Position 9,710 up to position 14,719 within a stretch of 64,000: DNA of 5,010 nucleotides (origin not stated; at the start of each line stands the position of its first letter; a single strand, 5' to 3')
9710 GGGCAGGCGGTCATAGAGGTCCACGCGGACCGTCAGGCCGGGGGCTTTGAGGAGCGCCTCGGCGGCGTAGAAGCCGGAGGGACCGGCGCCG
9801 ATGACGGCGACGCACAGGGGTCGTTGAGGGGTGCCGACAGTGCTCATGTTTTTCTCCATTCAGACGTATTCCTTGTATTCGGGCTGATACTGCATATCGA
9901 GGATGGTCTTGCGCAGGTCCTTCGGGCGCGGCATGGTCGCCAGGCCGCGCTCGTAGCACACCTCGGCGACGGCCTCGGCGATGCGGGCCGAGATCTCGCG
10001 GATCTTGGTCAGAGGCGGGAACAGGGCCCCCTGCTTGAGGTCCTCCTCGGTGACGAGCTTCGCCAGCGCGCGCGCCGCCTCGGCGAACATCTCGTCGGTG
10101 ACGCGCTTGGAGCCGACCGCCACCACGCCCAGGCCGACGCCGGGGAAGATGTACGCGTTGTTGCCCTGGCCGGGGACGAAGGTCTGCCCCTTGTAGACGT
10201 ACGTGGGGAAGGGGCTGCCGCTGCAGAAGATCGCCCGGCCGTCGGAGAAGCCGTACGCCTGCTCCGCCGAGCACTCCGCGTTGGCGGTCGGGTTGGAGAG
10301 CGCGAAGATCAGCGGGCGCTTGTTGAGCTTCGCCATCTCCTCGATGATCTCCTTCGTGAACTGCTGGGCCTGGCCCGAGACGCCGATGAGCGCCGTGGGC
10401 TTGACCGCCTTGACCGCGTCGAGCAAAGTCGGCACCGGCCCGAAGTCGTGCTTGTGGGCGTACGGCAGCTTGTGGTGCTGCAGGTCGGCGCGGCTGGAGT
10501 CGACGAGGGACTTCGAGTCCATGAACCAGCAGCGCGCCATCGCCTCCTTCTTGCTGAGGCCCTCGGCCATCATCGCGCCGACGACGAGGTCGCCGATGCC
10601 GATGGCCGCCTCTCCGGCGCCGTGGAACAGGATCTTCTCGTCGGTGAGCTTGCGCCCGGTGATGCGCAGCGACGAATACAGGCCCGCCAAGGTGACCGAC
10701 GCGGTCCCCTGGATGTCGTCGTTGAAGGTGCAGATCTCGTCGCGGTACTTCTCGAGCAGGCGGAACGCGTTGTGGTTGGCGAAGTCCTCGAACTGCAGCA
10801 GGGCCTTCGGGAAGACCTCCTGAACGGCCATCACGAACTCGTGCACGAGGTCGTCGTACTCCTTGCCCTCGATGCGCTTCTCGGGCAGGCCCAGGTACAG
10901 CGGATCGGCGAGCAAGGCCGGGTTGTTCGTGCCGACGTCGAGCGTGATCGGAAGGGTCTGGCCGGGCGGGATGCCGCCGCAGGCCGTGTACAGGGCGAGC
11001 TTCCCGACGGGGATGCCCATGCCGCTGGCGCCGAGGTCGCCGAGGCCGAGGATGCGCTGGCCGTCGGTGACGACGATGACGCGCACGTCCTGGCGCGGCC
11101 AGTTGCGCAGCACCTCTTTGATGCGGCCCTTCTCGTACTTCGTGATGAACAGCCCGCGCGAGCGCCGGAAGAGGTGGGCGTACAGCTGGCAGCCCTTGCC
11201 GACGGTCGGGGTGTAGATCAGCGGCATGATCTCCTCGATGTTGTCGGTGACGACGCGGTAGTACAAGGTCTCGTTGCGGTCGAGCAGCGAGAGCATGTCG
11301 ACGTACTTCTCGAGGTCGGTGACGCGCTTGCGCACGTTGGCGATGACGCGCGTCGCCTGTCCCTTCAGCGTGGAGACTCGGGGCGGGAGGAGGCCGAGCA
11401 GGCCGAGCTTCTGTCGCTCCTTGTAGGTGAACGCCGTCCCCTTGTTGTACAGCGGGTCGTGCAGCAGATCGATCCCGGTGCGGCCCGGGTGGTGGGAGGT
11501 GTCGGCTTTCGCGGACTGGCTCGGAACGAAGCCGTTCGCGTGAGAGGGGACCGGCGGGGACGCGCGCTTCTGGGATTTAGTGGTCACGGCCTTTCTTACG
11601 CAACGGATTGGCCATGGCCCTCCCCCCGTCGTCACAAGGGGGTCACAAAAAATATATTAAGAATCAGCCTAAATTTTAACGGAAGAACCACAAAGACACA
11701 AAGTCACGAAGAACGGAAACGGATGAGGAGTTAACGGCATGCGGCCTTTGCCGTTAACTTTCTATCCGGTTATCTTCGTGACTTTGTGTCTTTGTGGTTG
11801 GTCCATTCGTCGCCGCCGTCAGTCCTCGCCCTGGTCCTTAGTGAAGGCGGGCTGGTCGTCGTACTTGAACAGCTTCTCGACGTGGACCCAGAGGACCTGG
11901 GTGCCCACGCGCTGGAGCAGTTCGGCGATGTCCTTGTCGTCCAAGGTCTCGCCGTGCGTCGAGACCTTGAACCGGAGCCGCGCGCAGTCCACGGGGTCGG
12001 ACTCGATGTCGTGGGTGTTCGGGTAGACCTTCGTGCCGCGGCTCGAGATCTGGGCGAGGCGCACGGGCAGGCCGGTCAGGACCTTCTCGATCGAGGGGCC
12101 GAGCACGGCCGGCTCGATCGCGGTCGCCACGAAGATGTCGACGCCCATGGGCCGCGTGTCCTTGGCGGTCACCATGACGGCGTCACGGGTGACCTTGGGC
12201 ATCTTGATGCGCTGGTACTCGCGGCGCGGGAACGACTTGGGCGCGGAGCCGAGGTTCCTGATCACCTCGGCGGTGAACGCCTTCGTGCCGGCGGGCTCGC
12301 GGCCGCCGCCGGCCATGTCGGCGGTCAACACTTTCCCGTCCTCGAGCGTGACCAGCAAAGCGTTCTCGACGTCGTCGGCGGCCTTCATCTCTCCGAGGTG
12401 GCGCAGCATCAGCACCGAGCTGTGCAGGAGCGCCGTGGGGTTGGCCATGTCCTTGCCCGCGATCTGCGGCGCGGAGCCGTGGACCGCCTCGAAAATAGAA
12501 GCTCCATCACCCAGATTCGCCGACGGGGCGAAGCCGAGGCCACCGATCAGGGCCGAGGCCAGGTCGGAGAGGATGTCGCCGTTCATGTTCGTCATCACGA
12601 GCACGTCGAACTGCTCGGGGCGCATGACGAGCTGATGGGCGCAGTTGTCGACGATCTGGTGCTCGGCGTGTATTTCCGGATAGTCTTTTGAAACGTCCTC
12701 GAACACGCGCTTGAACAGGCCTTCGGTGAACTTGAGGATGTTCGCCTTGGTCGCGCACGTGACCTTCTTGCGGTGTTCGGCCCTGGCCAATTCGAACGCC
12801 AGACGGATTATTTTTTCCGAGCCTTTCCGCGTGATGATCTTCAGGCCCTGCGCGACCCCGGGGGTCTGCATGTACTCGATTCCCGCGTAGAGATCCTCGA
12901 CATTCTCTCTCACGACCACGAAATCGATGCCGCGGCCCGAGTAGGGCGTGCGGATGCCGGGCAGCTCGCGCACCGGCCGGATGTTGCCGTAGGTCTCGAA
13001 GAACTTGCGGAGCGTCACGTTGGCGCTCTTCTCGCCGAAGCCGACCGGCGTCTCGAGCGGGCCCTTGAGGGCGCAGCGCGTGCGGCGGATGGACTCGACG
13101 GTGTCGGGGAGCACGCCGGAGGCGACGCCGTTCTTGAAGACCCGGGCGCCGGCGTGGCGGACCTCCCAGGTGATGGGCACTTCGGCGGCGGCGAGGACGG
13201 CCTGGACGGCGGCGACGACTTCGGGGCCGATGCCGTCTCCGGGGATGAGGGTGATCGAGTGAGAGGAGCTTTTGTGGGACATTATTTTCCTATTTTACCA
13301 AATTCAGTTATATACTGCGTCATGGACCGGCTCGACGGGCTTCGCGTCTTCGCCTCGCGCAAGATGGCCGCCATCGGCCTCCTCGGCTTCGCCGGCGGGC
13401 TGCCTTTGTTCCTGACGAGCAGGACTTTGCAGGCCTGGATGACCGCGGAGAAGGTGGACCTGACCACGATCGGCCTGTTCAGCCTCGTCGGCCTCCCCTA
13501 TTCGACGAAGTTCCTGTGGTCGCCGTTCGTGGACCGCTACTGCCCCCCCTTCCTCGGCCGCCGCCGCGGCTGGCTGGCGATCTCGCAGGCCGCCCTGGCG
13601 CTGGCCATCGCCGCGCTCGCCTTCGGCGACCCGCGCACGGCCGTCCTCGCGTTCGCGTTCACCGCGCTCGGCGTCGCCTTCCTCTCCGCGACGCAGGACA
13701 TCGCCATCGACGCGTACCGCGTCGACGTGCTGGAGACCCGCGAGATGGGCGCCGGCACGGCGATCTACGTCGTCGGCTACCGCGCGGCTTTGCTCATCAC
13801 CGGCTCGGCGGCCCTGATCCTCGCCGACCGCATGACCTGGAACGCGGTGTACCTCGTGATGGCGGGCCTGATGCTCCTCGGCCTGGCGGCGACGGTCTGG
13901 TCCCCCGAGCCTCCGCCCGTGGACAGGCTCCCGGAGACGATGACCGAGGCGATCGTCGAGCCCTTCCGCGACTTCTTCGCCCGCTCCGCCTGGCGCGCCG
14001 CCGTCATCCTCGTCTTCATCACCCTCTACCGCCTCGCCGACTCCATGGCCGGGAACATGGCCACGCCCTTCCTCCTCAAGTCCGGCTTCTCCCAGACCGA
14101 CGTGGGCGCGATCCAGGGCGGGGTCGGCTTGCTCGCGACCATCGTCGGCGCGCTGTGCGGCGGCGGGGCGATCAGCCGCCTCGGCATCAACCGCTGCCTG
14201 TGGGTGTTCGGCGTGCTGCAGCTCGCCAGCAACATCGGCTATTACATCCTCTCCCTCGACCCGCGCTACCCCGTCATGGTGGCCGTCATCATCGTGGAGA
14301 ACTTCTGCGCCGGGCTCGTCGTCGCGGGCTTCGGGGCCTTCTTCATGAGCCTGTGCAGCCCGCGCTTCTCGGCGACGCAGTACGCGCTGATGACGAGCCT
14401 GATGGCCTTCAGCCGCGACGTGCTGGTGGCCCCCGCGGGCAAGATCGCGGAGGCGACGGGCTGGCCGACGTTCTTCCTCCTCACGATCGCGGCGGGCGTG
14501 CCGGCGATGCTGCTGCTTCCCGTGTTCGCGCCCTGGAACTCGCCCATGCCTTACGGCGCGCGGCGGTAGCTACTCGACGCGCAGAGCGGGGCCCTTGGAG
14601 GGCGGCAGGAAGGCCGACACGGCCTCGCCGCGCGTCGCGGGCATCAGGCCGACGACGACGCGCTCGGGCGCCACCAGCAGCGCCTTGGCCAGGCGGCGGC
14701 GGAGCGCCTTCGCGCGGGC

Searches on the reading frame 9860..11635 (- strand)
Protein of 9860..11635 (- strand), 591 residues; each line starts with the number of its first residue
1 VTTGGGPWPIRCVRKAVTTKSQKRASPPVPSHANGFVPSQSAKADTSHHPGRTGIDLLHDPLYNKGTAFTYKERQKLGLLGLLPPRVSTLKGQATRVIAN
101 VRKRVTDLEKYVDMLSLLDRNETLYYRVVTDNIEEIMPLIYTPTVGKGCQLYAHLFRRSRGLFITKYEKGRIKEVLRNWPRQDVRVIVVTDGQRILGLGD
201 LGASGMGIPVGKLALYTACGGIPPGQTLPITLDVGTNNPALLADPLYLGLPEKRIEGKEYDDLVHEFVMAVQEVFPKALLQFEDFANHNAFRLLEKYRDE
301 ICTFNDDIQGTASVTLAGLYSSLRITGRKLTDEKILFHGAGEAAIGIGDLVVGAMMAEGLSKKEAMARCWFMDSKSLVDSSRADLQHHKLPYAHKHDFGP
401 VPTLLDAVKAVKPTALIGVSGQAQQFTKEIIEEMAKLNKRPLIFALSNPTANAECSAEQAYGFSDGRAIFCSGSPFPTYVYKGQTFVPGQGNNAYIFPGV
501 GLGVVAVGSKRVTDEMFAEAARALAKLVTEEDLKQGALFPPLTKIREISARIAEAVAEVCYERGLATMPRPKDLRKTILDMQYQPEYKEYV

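Call 60: search_protein_families(library=pfam, proteins=[window:9860-11635:-], max_evalue=0.0001)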
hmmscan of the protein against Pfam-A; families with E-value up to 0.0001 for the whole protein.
window:9860-11635:- (591 aa): 2 families
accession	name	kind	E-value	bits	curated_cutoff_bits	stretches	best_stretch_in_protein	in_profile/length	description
PF03949.21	Malic_M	-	9.5e-97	323.8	23.5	1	308-560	1-257/258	Malic enzyme, NAD binding domain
PF00390.24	malic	-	2.8e-75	252.5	23.1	1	119-298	2-182/182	Malic enzyme, N-terminal domain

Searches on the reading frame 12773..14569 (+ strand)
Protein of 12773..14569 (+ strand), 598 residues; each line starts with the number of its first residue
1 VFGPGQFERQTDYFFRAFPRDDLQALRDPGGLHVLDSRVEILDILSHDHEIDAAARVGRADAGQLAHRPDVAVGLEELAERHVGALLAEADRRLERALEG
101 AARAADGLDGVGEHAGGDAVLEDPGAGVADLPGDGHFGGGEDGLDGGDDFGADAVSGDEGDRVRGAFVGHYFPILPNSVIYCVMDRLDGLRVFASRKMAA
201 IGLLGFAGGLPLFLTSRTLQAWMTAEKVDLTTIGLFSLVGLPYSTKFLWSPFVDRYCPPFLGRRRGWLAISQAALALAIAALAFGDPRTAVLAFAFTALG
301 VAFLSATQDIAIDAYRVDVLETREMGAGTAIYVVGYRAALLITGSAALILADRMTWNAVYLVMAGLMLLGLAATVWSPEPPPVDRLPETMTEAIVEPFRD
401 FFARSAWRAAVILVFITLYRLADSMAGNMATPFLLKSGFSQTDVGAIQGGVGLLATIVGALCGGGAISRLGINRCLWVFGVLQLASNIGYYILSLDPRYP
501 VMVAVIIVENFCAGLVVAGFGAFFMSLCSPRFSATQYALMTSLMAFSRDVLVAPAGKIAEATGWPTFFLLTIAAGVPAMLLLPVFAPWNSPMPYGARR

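Call 60: search_protein_families(library=pfam, proteins=[window:12773-14569:+], max_evalue=0.0001)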
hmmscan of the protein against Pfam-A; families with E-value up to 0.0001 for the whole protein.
window:12773-14569:+ (598 aa): 3 families
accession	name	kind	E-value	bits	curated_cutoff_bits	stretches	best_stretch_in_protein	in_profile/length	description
PF07690.21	MFS_1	-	5e-23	82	33.4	1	212-546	12-341/347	Major Facilitator Superfamily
PF13000.13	Acatn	-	2e-14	53.5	23.7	1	206-350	10-177/546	Acetyl-coenzyme A transporter 1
PF13347.12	MFS_2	-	1.1e-05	24.6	27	1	261-517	64-332/427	MFS/sugar transport protein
